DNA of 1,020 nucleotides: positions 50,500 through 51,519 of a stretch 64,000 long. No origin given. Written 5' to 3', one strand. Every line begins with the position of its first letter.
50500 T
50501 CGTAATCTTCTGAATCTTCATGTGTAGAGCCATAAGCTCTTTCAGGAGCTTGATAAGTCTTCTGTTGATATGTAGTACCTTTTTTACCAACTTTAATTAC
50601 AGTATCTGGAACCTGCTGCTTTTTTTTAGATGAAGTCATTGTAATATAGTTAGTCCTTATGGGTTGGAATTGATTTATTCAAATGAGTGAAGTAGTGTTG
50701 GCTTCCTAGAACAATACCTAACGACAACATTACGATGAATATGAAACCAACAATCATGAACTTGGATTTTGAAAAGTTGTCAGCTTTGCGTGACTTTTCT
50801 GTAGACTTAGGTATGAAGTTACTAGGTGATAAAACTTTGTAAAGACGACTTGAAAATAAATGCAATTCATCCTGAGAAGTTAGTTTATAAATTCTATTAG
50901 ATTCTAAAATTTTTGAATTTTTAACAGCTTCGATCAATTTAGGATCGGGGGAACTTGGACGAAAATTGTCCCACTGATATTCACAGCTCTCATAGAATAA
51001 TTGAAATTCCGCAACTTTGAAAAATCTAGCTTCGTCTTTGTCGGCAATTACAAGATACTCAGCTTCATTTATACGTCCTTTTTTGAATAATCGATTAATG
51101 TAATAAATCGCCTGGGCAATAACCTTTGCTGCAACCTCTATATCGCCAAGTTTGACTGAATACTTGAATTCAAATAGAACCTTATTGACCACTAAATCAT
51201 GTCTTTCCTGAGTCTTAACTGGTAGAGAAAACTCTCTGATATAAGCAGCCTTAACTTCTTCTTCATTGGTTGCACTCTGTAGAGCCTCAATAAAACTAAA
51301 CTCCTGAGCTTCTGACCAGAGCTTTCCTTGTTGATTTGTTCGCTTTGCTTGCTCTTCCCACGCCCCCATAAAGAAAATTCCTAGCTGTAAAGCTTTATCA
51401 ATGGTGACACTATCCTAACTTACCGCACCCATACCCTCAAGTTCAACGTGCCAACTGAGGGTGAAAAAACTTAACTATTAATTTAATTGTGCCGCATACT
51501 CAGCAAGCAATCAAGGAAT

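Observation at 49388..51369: AT-rich two-gene module of unknown membrane proteins, set off by a strong GC-rich bidirectional hairpin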

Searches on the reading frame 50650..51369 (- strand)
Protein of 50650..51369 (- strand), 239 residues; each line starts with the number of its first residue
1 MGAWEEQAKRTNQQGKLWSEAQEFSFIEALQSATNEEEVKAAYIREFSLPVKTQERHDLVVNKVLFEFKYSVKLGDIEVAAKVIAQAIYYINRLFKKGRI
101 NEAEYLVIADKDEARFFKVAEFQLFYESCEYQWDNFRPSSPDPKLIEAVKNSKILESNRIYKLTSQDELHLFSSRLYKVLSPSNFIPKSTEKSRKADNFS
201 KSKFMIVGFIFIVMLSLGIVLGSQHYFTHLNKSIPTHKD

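Call 5: search_protein_families(library=pfam, proteins=[window:50650-51369:-], max_evalue=1)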
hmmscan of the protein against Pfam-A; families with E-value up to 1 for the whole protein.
window:50650-51369:- (239 aa): 1 family
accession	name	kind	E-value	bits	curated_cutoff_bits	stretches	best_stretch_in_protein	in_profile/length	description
PF09454.15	Vps23_core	-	0.16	12.4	26.8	1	82-106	21-45/64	Vps23 core domain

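Call 6: search_protein_families(library=padloc, proteins=[window:50650-51369:-], max_evalue=1)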
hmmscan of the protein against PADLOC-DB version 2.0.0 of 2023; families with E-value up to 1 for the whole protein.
window:50650-51369:- (239 aa): 0 families

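Call 7: search_protein_families(library=ncbifam, proteins=[window:50650-51369:-], max_evalue=1)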
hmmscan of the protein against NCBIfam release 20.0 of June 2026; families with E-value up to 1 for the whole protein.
window:50650-51369:- (239 aa): 1 family
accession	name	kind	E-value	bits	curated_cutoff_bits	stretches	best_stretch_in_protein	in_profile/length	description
NF007540.1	PRK10153.1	equivalog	0.041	12.7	400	1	79-229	63-196/516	lysine decarboxylation/transport transcriptional activator CadC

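Call 8: find_homologous_proteins(query=window:50650-51369:-)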
Query window:50650-51369:- (239 aa): 57 proteins with E <= 0.001 among 296 candidates.
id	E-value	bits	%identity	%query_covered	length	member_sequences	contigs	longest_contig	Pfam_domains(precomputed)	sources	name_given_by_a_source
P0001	5.8e-152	521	100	100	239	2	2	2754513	-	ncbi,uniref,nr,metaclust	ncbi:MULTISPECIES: hypothetical protein [Kamptonema]|uniref:hypothetical protein n=1 Tax=Kamptonema 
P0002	4.6e-120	417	81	100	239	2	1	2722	-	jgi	-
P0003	1.3e-119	416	80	100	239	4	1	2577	-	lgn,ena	-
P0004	3.1e-119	414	79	100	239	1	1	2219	-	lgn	-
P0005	1.4e-118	412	79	100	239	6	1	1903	-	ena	-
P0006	1.4e-117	409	78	100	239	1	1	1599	-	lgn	-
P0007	3.6e-117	408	78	100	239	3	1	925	-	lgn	-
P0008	1.2e-116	406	77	100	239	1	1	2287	-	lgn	-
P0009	6.6e-113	394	76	100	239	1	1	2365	-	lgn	-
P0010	2.9e-112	392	76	100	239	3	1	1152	-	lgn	-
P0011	3.7e-112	391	76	100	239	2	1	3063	-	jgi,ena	-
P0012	5.0e-112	391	75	100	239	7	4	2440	-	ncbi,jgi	-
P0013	6.7e-112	390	75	100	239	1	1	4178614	-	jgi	jgi:hypothetical protein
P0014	7.4e-112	390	78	100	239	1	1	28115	-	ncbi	ncbi:hypothetical protein AB3R30_22915 [Leptolyngbyaceae cyanobacterium UHCC 1019]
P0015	2.3e-111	389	75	100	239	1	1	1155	-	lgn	-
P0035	2.0e-95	337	68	100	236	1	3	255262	-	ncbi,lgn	ncbi:MAG: hypothetical protein WBG73_03850 [Coleofasciculaceae cyanobacterium]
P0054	2.3e-46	176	42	87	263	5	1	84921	-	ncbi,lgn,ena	-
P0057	4.8e-15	74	38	53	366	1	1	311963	-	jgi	jgi:hypothetical protein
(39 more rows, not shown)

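Call 19: find_encoding_contigs(protein=P0057, flank=8000, max_places=3)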
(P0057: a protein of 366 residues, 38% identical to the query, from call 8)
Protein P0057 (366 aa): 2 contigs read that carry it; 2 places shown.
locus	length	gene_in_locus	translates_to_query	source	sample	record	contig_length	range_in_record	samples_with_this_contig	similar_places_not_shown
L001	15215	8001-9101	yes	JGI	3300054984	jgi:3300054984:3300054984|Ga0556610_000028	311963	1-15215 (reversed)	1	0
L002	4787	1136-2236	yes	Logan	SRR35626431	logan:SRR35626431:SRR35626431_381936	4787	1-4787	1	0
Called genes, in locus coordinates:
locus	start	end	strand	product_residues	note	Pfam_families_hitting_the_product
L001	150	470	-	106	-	PF12779:WXXGXW (weak)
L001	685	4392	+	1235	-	PF02310:B12-binding, PF02492:cobW (weak), PF03308:MeaB, PF01642:MM_CoA_mutase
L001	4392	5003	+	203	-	PF13563:2_5_RNA_ligase2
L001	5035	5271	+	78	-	-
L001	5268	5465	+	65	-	PF10049:DUF2283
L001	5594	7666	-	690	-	PF16655:PhoD_N, PF09423:PhoD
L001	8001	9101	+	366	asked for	-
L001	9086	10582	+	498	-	-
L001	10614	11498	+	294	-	PF08378:NERD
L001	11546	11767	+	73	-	-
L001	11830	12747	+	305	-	PF01738:DLH (faint), PF20434:BD-FAE, PF00561:Abhydrolase_1, PF12146:Hydrolase_4, PF12697:Abhydrolase_6, PF00326:Peptidase_S9 (faint), PF07859:Abhydrolase_3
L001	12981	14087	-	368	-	PF11949:DUF3466 (faint)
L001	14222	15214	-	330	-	?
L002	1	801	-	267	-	?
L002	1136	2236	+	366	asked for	-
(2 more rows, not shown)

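Call 20: find_encoding_contigs(protein=P0035, flank=8000, max_places=3)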
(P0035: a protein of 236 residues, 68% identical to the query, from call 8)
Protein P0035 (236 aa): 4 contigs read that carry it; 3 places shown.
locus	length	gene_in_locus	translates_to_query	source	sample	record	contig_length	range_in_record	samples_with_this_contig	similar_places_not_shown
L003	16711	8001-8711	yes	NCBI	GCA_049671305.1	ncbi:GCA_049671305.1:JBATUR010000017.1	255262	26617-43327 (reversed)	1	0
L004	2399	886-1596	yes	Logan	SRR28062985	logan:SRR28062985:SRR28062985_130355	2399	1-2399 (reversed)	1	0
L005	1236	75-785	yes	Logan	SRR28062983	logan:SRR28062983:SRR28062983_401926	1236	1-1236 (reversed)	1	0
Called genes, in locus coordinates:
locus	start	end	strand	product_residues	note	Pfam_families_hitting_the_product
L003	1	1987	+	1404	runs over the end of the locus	PF00072:Response_reg, PF00989:PAS, PF13426:PAS_9, PF08447:PAS_3, PF01590:GAF, PF08447:PAS_3, PF00989:PAS, PF13426:PAS_9, +11 more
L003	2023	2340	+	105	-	-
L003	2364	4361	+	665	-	PF00072:Response_reg, PF01590:GAF (weak), PF13185:GAF_2, PF00989:PAS, PF13188:PAS_8 (faint), PF08447:PAS_3 (weak), PF13426:PAS_9, PF00211:Guanylate_cyc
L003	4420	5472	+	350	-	-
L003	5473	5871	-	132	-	PF02583:Trns_repr_metal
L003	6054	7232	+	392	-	PF00089:Trypsin, PF13365:Trypsin_2, PF13180:PDZ_2, PF00595:PDZ (weak), PF17820:PDZ_6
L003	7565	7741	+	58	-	-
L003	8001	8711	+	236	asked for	-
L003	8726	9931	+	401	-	-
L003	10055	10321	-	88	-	-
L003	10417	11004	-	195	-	PF13274:SocA_Panacea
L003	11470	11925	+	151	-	PF00583:Acetyltransf_1, PF13527:Acetyltransf_9 (faint), PF13673:Acetyltransf_10, PF13508:Acetyltransf_7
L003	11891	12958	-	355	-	PF00512:HisKA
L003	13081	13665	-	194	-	PF01300:Sua5_yciO_yrdC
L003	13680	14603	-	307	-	PF05175:MTS, PF08242:Methyltransf_12 (weak), PF09445:Methyltransf_15 (weak), PF13649:Methyltransf_25, PF13847:Methyltransf_31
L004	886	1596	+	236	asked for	-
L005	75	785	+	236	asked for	-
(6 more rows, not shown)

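Call 24: predict_structure(alignment_id=A1)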
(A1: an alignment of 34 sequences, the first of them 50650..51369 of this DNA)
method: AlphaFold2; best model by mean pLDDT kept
length: 239 residues; sequences in the alignment: 34
mean_pLDDT: 82.4   pTM: 0.66
mean pLDDT of the five models: 82.4, 81.3, 81.1, 79.9, 78.8
residues with pLDDT >= 90: 137; 70-90: 47; 50-70: 34; < 50: 21
segments of 3 or more residues with pLDDT < 50: 184-199, 236-239
pLDDT, mean of each block of 10 residues (from residue 1): 80 72 84 94 89 64 92 95 96 95 95 97 97 94 97 95 94 92 49 40 69 82 64 48
secondary structure, 60 per line:
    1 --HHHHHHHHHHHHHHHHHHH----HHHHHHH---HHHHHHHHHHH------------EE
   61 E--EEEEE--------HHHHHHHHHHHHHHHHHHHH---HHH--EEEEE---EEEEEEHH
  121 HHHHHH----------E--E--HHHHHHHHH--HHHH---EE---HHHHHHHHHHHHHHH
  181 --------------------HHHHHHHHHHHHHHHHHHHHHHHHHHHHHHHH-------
elements in order: H3-21 H26-32 H36-46 E59-61 E64-68 H77-96 E105-109 E113-118 H119-126 H143-151 H154-157 H166-180 H201-232

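Call 33: search_solved_structures(query=A1, max_evalue=10, show_alignments=2)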
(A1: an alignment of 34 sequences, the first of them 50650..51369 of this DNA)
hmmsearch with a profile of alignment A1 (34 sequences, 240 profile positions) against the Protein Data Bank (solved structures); distinct sequences matched with E-value up to 10: 0.

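Call 34: search_protein_families(library=pfam, proteins=[P0057, L001:9086-10582:+, L001:10614-11498:+], max_evalue=0.01)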
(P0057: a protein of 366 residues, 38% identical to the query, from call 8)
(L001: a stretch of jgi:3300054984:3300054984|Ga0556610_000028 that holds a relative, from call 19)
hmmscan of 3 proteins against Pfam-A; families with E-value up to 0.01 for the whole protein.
P0057 (366 aa): 1 family
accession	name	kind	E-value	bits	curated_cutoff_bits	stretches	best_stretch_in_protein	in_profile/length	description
PF12699.13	phiKZ_IP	-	0.0022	17.7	27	0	2-32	131-165/387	phiKZ-like phage internal head proteins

L001:9086-10582:+ (498 aa): 0 families

L001:10614-11498:+ (294 aa): 1 family
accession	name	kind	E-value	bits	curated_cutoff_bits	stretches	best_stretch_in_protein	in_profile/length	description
PF08378.17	NERD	-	4.3e-12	47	22.1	1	123-236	2-111/111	Nuclease-related domain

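Call 39: search_protein_families(library=phrogs, proteins=[window:50650-51369:-], max_evalue=0.1)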
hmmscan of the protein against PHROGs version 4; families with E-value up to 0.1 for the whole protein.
window:50650-51369:- (239 aa): 1 family
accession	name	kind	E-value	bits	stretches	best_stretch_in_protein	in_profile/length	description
phrog_11239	-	unknown function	0.0015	19.5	1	56-96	118-159/176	-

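Call 40: find_related_loci(query=A1, collection=viral_contigs, flank=8000)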
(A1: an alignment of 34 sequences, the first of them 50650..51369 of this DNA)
Query A1 (239 aa) in viral_contigs; peptide patterns used: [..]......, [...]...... (x = any residue, [..] = any of these).
486 stretches matched a pattern, but none encodes a relative of the query by tblastn (E <= 1e-3).

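Call 50: search_protein_representatives(alignment_id=A1)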
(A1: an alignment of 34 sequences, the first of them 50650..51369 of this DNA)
Query: 34 sequences, 240 profile positions. Proteins with E-value up to 0.001 (for the whole library): 317; up to 1e-10: 149; up to 1e-30: 35. The best 150 are listed.
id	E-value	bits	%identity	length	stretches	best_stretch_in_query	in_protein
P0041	1.4e-101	355.4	-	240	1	1-233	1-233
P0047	5.2e-90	317.5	-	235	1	1-239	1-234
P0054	1.4e-82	293.2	-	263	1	1-235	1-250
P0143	3.6e-52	193.7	-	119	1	1-107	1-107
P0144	2.3e-51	191.0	-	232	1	12-226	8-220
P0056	2.5e-50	187.6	-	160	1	1-110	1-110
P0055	4.6e-43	163.8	-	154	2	112-185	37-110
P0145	2.9e-42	161.2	-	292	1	24-203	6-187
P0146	4.0e-41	157.5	-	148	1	111-238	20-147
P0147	3.4e-40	154.5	-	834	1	25-201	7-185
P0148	2.2e-39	151.8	-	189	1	16-183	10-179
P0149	4.9e-37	144.1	-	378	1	19-198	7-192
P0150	2.3e-36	141.9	-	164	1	24-180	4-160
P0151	2.4e-36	141.9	-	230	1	24-202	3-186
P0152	2.9e-36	141.6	-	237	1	26-199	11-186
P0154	1.0e-35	139.8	-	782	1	25-189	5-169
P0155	2.9e-35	138.3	-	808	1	21-190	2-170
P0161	6.3e-33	130.7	-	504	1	23-191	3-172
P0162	1.5e-32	129.4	-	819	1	23-196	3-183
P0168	8.4e-32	127.0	-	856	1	19-199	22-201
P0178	2.8e-29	118.7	-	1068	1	19-179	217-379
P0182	2.0e-28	116.0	-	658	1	26-188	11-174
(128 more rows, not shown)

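Call 51: search_protein_families(library=pfam, proteins=[P0147, P0154, P0155, P0162, P0168, P0178, P0161, P0149, P0145, P0182], max_evalue=0.001)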
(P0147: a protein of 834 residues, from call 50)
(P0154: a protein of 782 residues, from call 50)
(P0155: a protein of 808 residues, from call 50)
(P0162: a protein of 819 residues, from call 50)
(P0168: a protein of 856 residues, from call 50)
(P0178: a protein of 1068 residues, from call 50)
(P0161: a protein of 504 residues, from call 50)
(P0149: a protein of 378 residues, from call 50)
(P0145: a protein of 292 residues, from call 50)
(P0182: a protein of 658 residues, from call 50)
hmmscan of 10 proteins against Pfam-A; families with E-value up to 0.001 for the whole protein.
P0147 (834 aa): 0 families

P0154 (782 aa): 0 families

P0155 (808 aa): 0 families

P0162 (819 aa): 0 families

P0168 (856 aa): 0 families

P0178 (1068 aa): 2 families
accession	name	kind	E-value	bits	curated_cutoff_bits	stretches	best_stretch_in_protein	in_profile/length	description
PF13676.11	TIR_2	-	2.6e-11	44.5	28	1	17-121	1-93/122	TIR domain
PF01582.25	TIR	-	3.2e-05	24.2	21.3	1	41-147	25-129/179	TIR domain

P0161 (504 aa): 0 families

P0149 (378 aa): 0 families

P0145 (292 aa): 0 families

P0182 (658 aa): 0 families

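Call 52: search_protein_families(library=padloc, proteins=[P0147, P0154, P0155, P0162, P0168, P0178, P0161, P0149], max_evalue=0.01)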
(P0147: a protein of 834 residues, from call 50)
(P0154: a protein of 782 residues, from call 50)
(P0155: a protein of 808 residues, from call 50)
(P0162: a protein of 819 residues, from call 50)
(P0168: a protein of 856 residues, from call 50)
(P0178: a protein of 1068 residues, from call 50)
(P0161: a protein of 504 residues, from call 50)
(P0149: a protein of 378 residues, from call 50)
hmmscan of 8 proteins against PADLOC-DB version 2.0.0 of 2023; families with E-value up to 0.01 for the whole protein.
P0147 (834 aa): 0 families

P0154 (782 aa): 0 families

P0155 (808 aa): 0 families

P0162 (819 aa): 2 families
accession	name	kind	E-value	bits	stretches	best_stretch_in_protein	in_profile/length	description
PDLC02510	BrxP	-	0.00083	15.7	1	687-751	525-589/779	BrxP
PDLC03338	MTase_II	-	0.0067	13.2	0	273-318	124-167/604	Type II methyltransferase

P0168 (856 aa): 0 families

P0178 (1068 aa): 1 family
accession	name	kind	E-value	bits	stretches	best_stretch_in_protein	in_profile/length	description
PDLC02421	Aga_TIR-PNTD1-PNTD2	-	0.00078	16.6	1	57-115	39-98/430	Class I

P0161 (504 aa): 2 families
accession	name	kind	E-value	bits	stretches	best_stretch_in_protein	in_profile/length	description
PDLC03021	MTase_I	-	1.6e-07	28.5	1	263-401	154-285/491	Type I methyltransferase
PDLC03026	MTase_I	-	0.00073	16.8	1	264-410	134-275/487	Type I methyltransferase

P0149 (378 aa): 0 families

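Call 53: search_solved_structures(query=P0147, max_evalue=1)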
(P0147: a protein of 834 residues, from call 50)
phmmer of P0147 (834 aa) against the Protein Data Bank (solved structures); distinct sequences matched with E-value up to 1: 0.

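Call 76: search_dna_similar(query=window:50650-51369:-, collection=plasmids, mode=protein, max_evalue=0.001, max_rows=15)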
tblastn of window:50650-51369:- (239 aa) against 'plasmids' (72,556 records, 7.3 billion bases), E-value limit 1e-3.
No match.

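Call 78: list_cluster_members(proteins=[window:50650-51369:-, window:49452-50639:-])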
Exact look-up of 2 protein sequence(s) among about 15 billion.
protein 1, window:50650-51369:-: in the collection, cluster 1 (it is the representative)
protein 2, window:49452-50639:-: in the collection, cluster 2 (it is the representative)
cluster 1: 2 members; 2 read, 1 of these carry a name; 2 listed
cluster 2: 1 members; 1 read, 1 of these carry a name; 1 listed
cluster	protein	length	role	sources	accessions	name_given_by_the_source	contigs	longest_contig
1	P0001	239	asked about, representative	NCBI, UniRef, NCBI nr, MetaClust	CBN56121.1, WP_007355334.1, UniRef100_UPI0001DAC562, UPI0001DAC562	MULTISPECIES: hypothetical protein [Kamptonema] | hypothetical protein n=1 Tax=Kamptonema TaxID=1501433 RepID=UPI0001DAC562 | status=active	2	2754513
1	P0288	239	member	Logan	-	-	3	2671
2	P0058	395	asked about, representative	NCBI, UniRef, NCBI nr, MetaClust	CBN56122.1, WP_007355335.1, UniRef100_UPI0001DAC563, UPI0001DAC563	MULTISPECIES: hypothetical protein [Kamptonema] | hypothetical protein n=1 Tax=Kamptonema TaxID=1501433 RepID=UPI0001DAC563 | status=active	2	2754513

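Call 81: find_encoding_contigs(protein=P0147, flank=8000, max_places=3)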
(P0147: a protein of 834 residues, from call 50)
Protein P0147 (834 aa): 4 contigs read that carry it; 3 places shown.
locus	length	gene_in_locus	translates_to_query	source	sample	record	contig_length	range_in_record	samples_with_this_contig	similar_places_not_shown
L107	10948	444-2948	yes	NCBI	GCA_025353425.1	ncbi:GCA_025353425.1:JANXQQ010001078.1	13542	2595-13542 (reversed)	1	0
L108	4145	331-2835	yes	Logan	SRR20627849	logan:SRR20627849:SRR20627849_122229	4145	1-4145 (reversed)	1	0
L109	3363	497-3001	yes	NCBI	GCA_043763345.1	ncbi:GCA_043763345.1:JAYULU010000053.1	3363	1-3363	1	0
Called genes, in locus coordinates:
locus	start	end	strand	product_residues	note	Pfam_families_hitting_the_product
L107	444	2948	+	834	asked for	-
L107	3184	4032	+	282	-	PF27523:PSD, PF02666:PS_Dcarbxylase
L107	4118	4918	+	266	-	PF01066:CDP-OH_P_transf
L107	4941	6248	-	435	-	PF11902:DUF3422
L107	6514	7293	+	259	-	PF00520:Ion_trans, PF07885:Ion_trans_2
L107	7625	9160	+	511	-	PF00682:HMGL-like, PF22617:HCS_D2, PF08502:LeuA_dimer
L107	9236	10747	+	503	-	PF00171:Aldedh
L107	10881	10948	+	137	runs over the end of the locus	PF13499:EF-hand_7 (faint), PF13405:EF-hand_6 (faint)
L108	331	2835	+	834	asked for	-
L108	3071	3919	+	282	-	PF27523:PSD, PF02666:PS_Dcarbxylase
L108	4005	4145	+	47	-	?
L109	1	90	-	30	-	?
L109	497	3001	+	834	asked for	-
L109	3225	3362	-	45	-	?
